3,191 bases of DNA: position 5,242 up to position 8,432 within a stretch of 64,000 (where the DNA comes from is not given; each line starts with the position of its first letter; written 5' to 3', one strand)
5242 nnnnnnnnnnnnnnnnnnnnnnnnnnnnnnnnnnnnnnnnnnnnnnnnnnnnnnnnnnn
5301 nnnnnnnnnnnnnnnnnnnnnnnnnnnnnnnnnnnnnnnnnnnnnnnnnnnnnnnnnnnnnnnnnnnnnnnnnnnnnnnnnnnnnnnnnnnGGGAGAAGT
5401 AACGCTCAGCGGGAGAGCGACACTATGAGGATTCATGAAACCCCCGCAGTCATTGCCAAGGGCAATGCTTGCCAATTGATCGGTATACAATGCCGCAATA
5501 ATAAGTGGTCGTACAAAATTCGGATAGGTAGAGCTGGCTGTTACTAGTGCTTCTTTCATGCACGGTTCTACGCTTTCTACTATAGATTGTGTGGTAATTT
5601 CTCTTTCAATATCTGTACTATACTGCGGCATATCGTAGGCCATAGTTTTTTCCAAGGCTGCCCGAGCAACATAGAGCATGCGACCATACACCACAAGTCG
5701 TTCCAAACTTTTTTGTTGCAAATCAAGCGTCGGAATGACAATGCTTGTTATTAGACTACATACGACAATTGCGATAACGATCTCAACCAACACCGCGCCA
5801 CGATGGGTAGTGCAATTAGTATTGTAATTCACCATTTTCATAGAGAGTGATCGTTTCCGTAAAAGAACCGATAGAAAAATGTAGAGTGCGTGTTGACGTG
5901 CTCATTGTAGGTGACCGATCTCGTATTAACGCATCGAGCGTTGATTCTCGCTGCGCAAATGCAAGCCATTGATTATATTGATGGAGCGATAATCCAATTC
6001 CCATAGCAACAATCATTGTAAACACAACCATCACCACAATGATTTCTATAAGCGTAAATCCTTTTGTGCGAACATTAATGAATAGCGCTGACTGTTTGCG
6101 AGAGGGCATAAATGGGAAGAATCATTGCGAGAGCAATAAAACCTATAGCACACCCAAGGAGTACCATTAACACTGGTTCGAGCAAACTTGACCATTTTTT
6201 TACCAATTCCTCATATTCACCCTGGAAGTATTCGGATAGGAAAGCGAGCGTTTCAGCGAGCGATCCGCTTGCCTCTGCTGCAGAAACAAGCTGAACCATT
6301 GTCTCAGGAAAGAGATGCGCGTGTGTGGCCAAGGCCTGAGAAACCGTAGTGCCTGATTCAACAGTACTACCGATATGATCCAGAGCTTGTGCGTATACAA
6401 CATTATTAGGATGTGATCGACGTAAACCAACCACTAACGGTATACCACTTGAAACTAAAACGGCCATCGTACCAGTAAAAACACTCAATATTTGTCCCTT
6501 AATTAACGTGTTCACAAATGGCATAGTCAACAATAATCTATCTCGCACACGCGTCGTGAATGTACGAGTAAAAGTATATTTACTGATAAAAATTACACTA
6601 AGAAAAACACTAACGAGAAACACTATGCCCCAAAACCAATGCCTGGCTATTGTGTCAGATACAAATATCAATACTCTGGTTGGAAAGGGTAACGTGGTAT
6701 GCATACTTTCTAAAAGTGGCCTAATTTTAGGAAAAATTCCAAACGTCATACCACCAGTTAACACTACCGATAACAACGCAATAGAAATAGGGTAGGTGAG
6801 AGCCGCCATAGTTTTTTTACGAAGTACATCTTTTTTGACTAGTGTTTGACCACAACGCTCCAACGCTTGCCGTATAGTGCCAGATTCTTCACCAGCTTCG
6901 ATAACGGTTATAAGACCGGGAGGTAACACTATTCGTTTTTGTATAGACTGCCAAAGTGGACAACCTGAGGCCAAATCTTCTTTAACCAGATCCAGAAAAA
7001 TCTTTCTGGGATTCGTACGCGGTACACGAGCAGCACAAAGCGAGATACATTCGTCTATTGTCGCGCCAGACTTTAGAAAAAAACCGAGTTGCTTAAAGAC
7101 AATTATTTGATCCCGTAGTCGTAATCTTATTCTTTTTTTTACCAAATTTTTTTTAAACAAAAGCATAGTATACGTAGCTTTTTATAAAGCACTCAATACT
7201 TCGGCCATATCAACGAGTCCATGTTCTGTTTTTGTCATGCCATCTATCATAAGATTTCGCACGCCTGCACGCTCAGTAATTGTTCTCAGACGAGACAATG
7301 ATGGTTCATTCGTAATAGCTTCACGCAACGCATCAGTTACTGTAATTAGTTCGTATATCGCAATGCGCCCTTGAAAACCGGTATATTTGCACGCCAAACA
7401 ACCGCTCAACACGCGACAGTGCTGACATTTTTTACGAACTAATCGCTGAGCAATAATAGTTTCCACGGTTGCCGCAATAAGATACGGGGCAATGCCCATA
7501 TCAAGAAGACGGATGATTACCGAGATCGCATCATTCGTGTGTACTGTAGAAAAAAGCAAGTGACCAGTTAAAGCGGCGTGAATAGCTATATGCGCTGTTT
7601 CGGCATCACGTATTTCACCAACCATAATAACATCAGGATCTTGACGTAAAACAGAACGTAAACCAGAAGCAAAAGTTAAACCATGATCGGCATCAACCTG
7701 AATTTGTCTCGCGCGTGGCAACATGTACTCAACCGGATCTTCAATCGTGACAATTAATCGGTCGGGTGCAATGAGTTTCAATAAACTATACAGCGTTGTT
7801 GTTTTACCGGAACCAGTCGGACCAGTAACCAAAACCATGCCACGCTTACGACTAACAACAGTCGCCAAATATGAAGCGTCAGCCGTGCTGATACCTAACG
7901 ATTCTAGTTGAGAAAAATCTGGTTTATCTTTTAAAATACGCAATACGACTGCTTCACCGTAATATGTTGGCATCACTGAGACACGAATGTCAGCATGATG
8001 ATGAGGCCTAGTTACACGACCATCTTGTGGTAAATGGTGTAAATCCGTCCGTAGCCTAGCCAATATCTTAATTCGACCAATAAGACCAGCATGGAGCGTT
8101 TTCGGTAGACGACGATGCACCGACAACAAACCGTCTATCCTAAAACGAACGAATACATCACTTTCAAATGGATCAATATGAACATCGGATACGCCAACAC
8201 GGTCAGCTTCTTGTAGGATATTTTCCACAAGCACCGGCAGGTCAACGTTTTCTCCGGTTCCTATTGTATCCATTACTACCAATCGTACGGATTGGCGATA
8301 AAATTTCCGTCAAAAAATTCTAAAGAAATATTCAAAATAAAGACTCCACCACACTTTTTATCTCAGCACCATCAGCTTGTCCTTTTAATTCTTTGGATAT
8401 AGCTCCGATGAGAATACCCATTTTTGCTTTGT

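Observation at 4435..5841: Prepilin fused to an LVIVD-repeat beta-propeller inside the type IV pilus operon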

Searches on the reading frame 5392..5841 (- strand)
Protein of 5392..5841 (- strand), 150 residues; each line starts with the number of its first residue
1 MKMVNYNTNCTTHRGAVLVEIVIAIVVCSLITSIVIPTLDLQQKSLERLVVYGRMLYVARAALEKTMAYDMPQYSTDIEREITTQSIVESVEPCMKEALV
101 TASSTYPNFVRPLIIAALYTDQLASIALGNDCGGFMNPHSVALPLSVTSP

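Call 50: search_solved_structures(query=A2, max_evalue=1)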
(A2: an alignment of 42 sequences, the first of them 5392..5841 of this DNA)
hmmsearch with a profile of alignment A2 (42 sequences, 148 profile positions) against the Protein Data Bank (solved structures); distinct sequences matched with E-value up to 1: 5.
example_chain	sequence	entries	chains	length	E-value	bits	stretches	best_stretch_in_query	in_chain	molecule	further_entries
7tgg_A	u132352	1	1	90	0.0012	21.9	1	4-67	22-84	Geopilin domain 1 protein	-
9egp_A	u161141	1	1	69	0.013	18.5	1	4-38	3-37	Geopilin domain 1 protein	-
5cwq_A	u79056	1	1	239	0.014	18.4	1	18-66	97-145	Designed helical repeat protein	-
9iuf_A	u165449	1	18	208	0.21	14.6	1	12-55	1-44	CFA/III pilin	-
8tj2_C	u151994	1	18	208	0.5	13.4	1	12-58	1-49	Type IV major pilin protein PilA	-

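Call 55: search_protein_families(library=ncbifam, alignment_id=A2, max_evalue=0.01)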
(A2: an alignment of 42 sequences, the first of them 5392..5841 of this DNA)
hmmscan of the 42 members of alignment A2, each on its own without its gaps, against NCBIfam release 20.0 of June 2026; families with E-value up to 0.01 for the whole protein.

A. member 1, window:5392-5841:- (150 aa): 1 family
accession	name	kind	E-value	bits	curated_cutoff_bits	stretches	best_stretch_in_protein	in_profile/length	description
NF041013.1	T4P_ComGE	equivalog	2.2e-05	24.4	49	1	14-82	4-73/83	competence type IV pilus minor pilin ComGE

B. families by the number of members that match (of 42 scanned): 16 families
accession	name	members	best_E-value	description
NF041013.1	T4P_ComGE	23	4.4e-07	competence type IV pilus minor pilin ComGE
TIGR02523.1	type_IV_pilV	12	1e-09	type IV pilus modification protein PilV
NF007660.0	PRK10332.1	8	0.0005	prepilin-type N-terminal cleavage/methylation domain-containing protein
TIGR02532.1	IV_pilin_GFxxxE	5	8e-06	prepilin-type N-terminal cleavage/methylation domain-containing protein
NF047828.1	T3SSXpsI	5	0.0001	type II secretion system protein XpsI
NF007848.0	PRK10557.1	4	0.00013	prepilin peptidase-dependent protein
TIGR01707.1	gspI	4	0.0005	type II secretion system minor pseudopilin GspI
TIGR01708.2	typeII_sec_gspH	3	0.00014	type II secretion system minor pseudopilin GspH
NF007800.0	PRK10506.1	2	0.003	prepilin peptidase-dependent protein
NF033218.1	anchor_AmaP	1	0.00099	alkaline shock response membrane anchor protein AmaP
NF006283.1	PRK08455.1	1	0.0023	flagellar basal body-associated protein FliL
NF047988.1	betaine_BCCT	1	0.0051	glycine betaine uptake BCCT transporter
TIGR02599.1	TIGR02599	1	0.0063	Verru_Chthon cassette protein C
NF040982.1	ComGD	1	0.0068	competence type IV pilus minor pilin ComGD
NF041154.1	MTB_classA_BlaC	1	0.007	class A beta-lactamase BlaC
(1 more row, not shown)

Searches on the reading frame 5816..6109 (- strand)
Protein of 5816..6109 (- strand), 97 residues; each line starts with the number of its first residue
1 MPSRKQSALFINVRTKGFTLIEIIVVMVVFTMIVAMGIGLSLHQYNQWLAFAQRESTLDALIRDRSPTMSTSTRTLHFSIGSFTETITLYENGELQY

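Call 3: search_protein_families(library=pfam, proteins=[window:5816-6109:-], max_evalue=1)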
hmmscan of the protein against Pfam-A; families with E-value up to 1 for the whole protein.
window:5816-6109:- (97 aa): 1 family
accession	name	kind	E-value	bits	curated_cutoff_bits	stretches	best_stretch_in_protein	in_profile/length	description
PF07963.17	N_methyl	-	7.6e-07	28.9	21.2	1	14-36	3-25/27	Prokaryotic N-terminal methylation motif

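Call 4: search_protein_families(library=ncbifam, proteins=[window:5816-6109:-], max_evalue=1)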
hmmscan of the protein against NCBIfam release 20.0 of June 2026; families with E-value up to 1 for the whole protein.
window:5816-6109:- (97 aa): 15 families
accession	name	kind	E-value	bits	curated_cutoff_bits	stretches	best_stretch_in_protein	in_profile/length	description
TIGR02532.1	IV_pilin_GFxxxE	domain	7.7e-06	25.5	16.3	1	16-37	2-23/24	prepilin-type N-terminal cleavage/methylation domain-containing protein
NF007800.0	PRK10506.1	equivalog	5.2e-05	23.1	158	1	14-57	7-49/163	prepilin peptidase-dependent protein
NF040982.1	ComGD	equivalog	0.00015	22.2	70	1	16-54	2-43/139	competence type IV pilus minor pilin ComGD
NF041013.1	T4P_ComGE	equivalog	0.00021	21.3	49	1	15-48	3-36/83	competence type IV pilus minor pilin ComGE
NF007862.0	PRK10574.1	equivalog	0.00055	20.1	138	1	14-47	3-35/145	prepilin peptidase-dependent pilin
NF041002.1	pilin_ComGF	equivalog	0.001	19.3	80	1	16-46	2-31/139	competence type IV pilus minor pilin ComGF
NF007848.0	PRK10557.1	equivalog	0.001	18.4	120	1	11-74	6-68/192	prepilin peptidase-dependent protein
TIGR01708.2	typeII_sec_gspH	equivalog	0.0014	18.7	80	1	16-36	2-22/169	type II secretion system minor pseudopilin GspH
TIGR01710.1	typeII_sec_gspG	equivalog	0.0021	18.1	88.85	1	16-44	1-29/134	type II secretion system major pseudopilin GspG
NF040999.1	pilin_ComGC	equivalog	0.0032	17.6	75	1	16-35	2-21/84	competence type IV pilus major pilin ComGC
TIGR01707.1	gspI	equivalog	0.0092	16.5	44.35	1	17-47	1-31/101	type II secretion system minor pseudopilin GspI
NF041775.1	typeIV_PilA_Myxo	equivalog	0.01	15.8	400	1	11-39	6-34/214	type IV pilin protein PilA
NF038304.1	EPS_HpsC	equivalog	0.027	14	200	1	14-35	19-40/318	hormogonium polysaccharide secretion pseudopilin HpsC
NF007660.0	PRK10332.1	equivalog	0.045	14.3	86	1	14-44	7-37/107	prepilin-type N-terminal cleavage/methylation domain-containing protein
TIGR02596.1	TIGR02596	subfamily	0.12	12.4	70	1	18-38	1-21/196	Verru_Chthon cassette protein D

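Call 49: search_solved_structures(query=A5, max_evalue=1)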
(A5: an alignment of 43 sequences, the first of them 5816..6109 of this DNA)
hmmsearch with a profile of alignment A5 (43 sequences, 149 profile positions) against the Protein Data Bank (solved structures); distinct sequences matched with E-value up to 1: 22.
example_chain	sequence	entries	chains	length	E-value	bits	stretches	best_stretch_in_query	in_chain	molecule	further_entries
9egp_A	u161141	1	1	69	1.1e-07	35.1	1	3-47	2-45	Geopilin domain 1 protein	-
7tgg_A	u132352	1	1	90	3.8e-07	33.4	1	3-46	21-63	Geopilin domain 1 protein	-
8tum_e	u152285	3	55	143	3.3e-06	30.3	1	12-129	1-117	Type IV major pilin protein PilA | Pilin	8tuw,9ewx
9laa_A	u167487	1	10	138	4.9e-06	29.8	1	3-33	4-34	Type IV pilin protein PilA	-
6gv9_A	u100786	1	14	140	0.00016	24.9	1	12-51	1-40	Prepilin peptidase-dependent protein D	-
2m7g_A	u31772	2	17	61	0.00044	23.4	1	12-49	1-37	Geopilin domain 1 protein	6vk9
5kua_A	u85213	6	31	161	0.00046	23.4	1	12-64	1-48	pilin | Neisseria meningitidis PilE variant SB-GATDH | Neisseria meningitidis PilE, SB-DATDH variant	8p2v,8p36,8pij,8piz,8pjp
8tj2_C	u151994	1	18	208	0.00049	23.3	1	12-65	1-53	Type IV major pilin protein PilA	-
2hi2_A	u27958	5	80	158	0.00055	23.1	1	12-63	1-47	Fimbrial protein | PilA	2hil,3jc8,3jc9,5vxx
1ay2_A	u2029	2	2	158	0.00066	22.9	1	12-52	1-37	TYPE 4 PILIN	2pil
8p3b_A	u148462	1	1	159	0.00072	22.7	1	12-66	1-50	Fimbrial protein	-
1oqw_A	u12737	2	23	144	0.00073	22.7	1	12-52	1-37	Fimbrial protein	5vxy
9lab_B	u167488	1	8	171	0.0014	21.8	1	7-32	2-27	MSHA major pilin subunit MshA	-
3sok_A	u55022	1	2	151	0.0023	21.1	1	12-42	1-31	Fimbrial protein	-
8tob_GA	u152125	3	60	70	0.011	19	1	13-51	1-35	Fimbrial protein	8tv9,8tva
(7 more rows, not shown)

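Call 56: search_protein_families(library=ncbifam, alignment_id=A5, max_evalue=0.01)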
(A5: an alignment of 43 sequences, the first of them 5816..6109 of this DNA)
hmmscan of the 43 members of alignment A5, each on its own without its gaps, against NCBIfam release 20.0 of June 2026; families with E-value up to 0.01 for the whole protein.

A. member 1, window:5816-6109:- (97 aa): 11 families
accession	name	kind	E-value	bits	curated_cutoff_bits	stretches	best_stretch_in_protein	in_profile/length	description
TIGR02532.1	IV_pilin_GFxxxE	domain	7.7e-06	25.5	16.3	1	16-37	2-23/24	prepilin-type N-terminal cleavage/methylation domain-containing protein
NF007800.0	PRK10506.1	equivalog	5.2e-05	23.1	158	1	14-57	7-49/163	prepilin peptidase-dependent protein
NF040982.1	ComGD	equivalog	0.00015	22.2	70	1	16-54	2-43/139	competence type IV pilus minor pilin ComGD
NF041013.1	T4P_ComGE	equivalog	0.00021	21.3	49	1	15-48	3-36/83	competence type IV pilus minor pilin ComGE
NF007862.0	PRK10574.1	equivalog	0.00055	20.1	138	1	14-47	3-35/145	prepilin peptidase-dependent pilin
NF041002.1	pilin_ComGF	equivalog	0.001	19.3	80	1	16-46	2-31/139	competence type IV pilus minor pilin ComGF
NF007848.0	PRK10557.1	equivalog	0.001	18.4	120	1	11-74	6-68/192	prepilin peptidase-dependent protein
TIGR01708.2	typeII_sec_gspH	equivalog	0.0014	18.7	80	1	16-36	2-22/169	type II secretion system minor pseudopilin GspH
TIGR01710.1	typeII_sec_gspG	equivalog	0.0021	18.1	88.85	1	16-44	1-29/134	type II secretion system major pseudopilin GspG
NF040999.1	pilin_ComGC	equivalog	0.0032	17.6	75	1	16-35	2-21/84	competence type IV pilus major pilin ComGC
TIGR01707.1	gspI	equivalog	0.0092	16.5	44.35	0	17-47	1-31/101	type II secretion system minor pseudopilin GspI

B. families by the number of members that match (of 43 scanned): 26 families (the first 25 are shown)
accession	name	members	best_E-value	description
TIGR01708.2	typeII_sec_gspH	34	1.5e-09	type II secretion system minor pseudopilin GspH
TIGR02532.1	IV_pilin_GFxxxE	32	8.2e-08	prepilin-type N-terminal cleavage/methylation domain-containing protein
NF040982.1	ComGD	31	9.1e-07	competence type IV pilus minor pilin ComGD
NF007800.0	PRK10506.1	28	4.7e-08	prepilin peptidase-dependent protein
NF007862.0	PRK10574.1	20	4.3e-06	prepilin peptidase-dependent pilin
NF041013.1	T4P_ComGE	18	6.2e-07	competence type IV pilus minor pilin ComGE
NF041775.1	typeIV_PilA_Myxo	11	0.00052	type IV pilin protein PilA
TIGR02596.1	TIGR02596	8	2.2e-06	Verru_Chthon cassette protein D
NF041002.1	pilin_ComGF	6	0.00031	competence type IV pilus minor pilin ComGF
NF047827.1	T3SSXpsH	5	0.00018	type II secretion system protein XpsH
TIGR01707.1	gspI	5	0.0011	type II secretion system minor pseudopilin GspI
NF040999.1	pilin_ComGC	4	4.3e-05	competence type IV pilus major pilin ComGC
NF007848.0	PRK10557.1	4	7e-05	prepilin peptidase-dependent protein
TIGR01710.1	typeII_sec_gspG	4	0.0021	type II secretion system major pseudopilin GspG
NF007660.0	PRK10332.1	2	0.004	prepilin-type N-terminal cleavage/methylation domain-containing protein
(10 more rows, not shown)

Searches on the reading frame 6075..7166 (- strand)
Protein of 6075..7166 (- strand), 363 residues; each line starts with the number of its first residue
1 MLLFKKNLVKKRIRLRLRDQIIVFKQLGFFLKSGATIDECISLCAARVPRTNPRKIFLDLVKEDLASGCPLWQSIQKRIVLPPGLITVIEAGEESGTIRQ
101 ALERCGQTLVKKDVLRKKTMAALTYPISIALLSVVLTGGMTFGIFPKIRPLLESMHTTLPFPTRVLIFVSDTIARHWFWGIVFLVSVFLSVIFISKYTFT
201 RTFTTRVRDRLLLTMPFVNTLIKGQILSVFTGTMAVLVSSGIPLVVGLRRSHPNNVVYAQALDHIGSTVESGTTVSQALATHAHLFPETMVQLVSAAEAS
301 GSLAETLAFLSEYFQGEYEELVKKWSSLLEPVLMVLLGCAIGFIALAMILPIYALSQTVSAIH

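Call 3: search_protein_families(library=pfam, proteins=[window:6075-7166:-], max_evalue=1)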
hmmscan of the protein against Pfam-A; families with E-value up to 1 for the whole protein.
window:6075-7166:- (363 aa): 2 families
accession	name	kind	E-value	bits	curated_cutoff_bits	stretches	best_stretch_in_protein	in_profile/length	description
PF00482.28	T2SSF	-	1.7e-40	138.3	25.2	2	230-351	1-125/125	Type II secretion system (T2SS), protein F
PF23858.1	DUF7220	-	0.19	12.5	28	1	324-360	4-40/70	Family of unknown function (DUF7220)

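Call 4: search_protein_families(library=ncbifam, proteins=[window:6075-7166:-], max_evalue=1)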
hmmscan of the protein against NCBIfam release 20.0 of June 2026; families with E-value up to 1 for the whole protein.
window:6075-7166:- (363 aa): 7 families
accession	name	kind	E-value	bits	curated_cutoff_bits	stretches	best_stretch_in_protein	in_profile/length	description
TIGR02120.1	GspF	equivalog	1.4e-56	192.5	424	1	12-359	57-401/401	type II secretion system inner membrane protein GspF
NF007861.0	PRK10573.1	equivalog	2.7e-55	188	401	1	13-360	54-399/401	protein transport protein HofC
NF052607.1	T4PiliAsmPilCThrm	equivalog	9.1e-47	160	700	1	17-360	65-405/406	type IV pilus assembly protein PilC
NF052606.1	T4PiliAsmPilCMyx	equivalog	3.5e-42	144.7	700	1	18-359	80-418/419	type IV pilus assembly protein PilC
NF041012.2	T4P_ComGB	equivalog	2.6e-34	119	240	1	19-355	2-330/332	competence type IV pilus assembly protein ComGB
NF047826.1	T3SSXpsF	equivalog_domain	1e-31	110.2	650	1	19-359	67-404/405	type II secretion system protein XpsF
NF050031.1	triculamin_pre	equivalog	0.058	13.3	65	0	294-313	24-43/50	triculamin-like lasso peptide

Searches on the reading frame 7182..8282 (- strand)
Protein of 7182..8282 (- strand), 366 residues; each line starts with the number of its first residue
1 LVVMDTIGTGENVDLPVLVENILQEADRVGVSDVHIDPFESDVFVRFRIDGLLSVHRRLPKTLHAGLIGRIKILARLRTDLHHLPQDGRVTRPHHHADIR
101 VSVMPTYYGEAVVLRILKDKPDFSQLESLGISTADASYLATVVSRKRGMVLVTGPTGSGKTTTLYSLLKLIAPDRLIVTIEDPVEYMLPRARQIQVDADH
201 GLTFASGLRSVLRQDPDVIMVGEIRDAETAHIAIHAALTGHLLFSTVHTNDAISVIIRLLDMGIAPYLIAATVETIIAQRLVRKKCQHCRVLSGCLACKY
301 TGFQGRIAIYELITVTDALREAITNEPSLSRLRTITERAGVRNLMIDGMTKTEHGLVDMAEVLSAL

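Call 3: search_protein_families(library=pfam, proteins=[window:7182-8282:-], max_evalue=1)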
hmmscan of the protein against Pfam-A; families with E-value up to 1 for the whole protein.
window:7182-8282:- (366 aa): 27 families (the best 25 are shown)
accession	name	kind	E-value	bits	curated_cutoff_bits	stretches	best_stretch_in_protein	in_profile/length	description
PF00437.27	T2SSE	-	1.6e-110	369.7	24.9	1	17-363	10-369/370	Type II/IV secretion system protein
PF13191.12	AAA_16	-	6.9e-06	27.1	32.6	1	138-197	15-67/167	AAA ATPase domain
PF13401.12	AAA_22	-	9.4e-05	23.2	27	1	146-190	4-33/130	AAA domain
PF12775.13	AAA_7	-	0.00018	21.5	25.8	1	131-177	17-63/181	P-loop containing dynein motor region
PF20720.3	nSTAND3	-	0.00038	20.6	27.2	1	140-182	10-53/155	Novel STAND NTPase 3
PF13555.12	AAA_29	-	0.00041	20.5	27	1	145-175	20-50/61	P-loop containing region of AAA domain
PF25199.1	nSTAND_NTPase5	-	0.00053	20.3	34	1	142-172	36-66/145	Novel STAND NTPase 5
PF13604.12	AAA_30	-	0.0041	17.3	27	1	138-171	9-42/191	AAA domain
PF02399.21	Herpes_ori_bp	-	0.0054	15.3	20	1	102-171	7-73/820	Origin of replication binding protein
PF02492.25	cobW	-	0.006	16.6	20.7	1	150-177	3-31/180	CobW/HypB/UreG, nucleotide-binding domain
PF03215.21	Rad17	-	0.0098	16.3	23.8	1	143-173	40-71/186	Rad17 P-loop domain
PF13086.12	AAA_11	-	0.011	15.9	27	1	142-172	13-42/257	AAA domain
PF00005.33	ABC_tran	-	0.012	16.6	25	1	149-181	13-45/137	ABC transporter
PF13476.12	AAA_23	-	0.014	16.5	27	1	147-165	19-37/201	AAA domain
PF13245.12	AAA_19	-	0.018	15.7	25.1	1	145-171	9-35/134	AAA domain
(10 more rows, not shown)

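Call 4: search_protein_families(library=ncbifam, proteins=[window:7182-8282:-], max_evalue=1)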
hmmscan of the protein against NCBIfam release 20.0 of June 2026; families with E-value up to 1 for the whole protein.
window:7182-8282:- (366 aa): 43 families (the best 25 are shown)
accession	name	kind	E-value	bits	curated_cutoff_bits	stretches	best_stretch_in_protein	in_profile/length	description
TIGR02533.1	type_II_gspE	equivalog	3e-122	408.8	630.25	2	18-291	112-388/486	type II secretion system ATPase GspE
TIGR02538.1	type_IV_pilB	equivalog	6.9e-117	391.4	675.65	2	16-290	182-460/564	type IV-A pilus assembly ATPase PilB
NF053534.1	T4PilAsmATPsTfpB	equivalog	1.2e-110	370.6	850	2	18-291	204-481/584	type IV pilus assembly ATPase TfpB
NF007755.0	PRK10436.1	equivalog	3e-103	346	617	2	18-291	88-364/465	type II secretion system protein GspE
NF041000.1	ATPase_ComGA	equivalog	1.1e-72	244.3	300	1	21-283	2-266/267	competence type IV pilus ATPase ComGA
TIGR01420.1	pilT_fam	subfamily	7.1e-54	183.3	319.1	1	20-326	3-296/343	PilT/PilU family type 4a pilus ATPase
TIGR02525.1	plasmid_TraJ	equivalog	1.4e-27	96.7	368.3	1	111-263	119-273/372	plasmid transfer ATPase TraJ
NF058587.1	archaellum_moto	equivalog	5.7e-23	81.4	550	1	130-286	259-421/527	archaellum flagellar ATPase motor FlaI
TIGR02524.1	dot_icm_DotB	equivalog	3.4e-22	79.1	463.3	1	79-282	72-279/358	Dot/Icm type IV secretion system ATPase DotB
TIGR03819.1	heli_sec_ATPase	hypoth_equivalog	7.8e-20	71.3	373.15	1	106-278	136-316/340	TadA family conjugal transfer-associated ATPase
TIGR02788.1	VirB11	equivalog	1.4e-17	63.7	249.95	1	136-262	134-265/308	P-type DNA transfer ATPase VirB11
TIGR02782.1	TrbB_P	equivalog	1.1e-15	57.7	304.55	1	131-265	121-257/303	P-type conjugative transfer ATPase TrbB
NF053672.1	bindosome_BasE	exception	4.2e-14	52.2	1000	1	134-260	258-389/512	bindosome assembly system ATPase subunit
NF010407.0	PRK13833.1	subfamily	6.8e-13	48.7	499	1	133-260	131-260/323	conjugal transfer protein TrbB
NF010425.0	PRK13851.1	equivalog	9.3e-13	47.8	461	1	137-260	153-281/344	type IV secretion system protein VirB11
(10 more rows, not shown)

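Call 37: list_cluster_members(proteins=[P0001, window:7182-8273:-, window:12861-14249:-, window:10689-11306:-])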
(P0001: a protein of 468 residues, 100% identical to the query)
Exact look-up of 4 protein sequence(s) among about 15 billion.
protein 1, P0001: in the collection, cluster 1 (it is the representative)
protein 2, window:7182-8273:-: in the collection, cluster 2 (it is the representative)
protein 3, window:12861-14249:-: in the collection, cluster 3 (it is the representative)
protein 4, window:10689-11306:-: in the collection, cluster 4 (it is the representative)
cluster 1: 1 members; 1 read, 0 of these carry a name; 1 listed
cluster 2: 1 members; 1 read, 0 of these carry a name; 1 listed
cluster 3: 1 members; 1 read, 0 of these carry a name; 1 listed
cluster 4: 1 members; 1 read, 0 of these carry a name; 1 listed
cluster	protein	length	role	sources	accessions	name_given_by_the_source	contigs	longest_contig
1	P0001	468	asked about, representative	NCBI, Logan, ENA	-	-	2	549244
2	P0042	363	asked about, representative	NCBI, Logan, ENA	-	-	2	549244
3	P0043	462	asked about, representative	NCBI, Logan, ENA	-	-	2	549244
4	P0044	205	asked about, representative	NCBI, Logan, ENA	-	-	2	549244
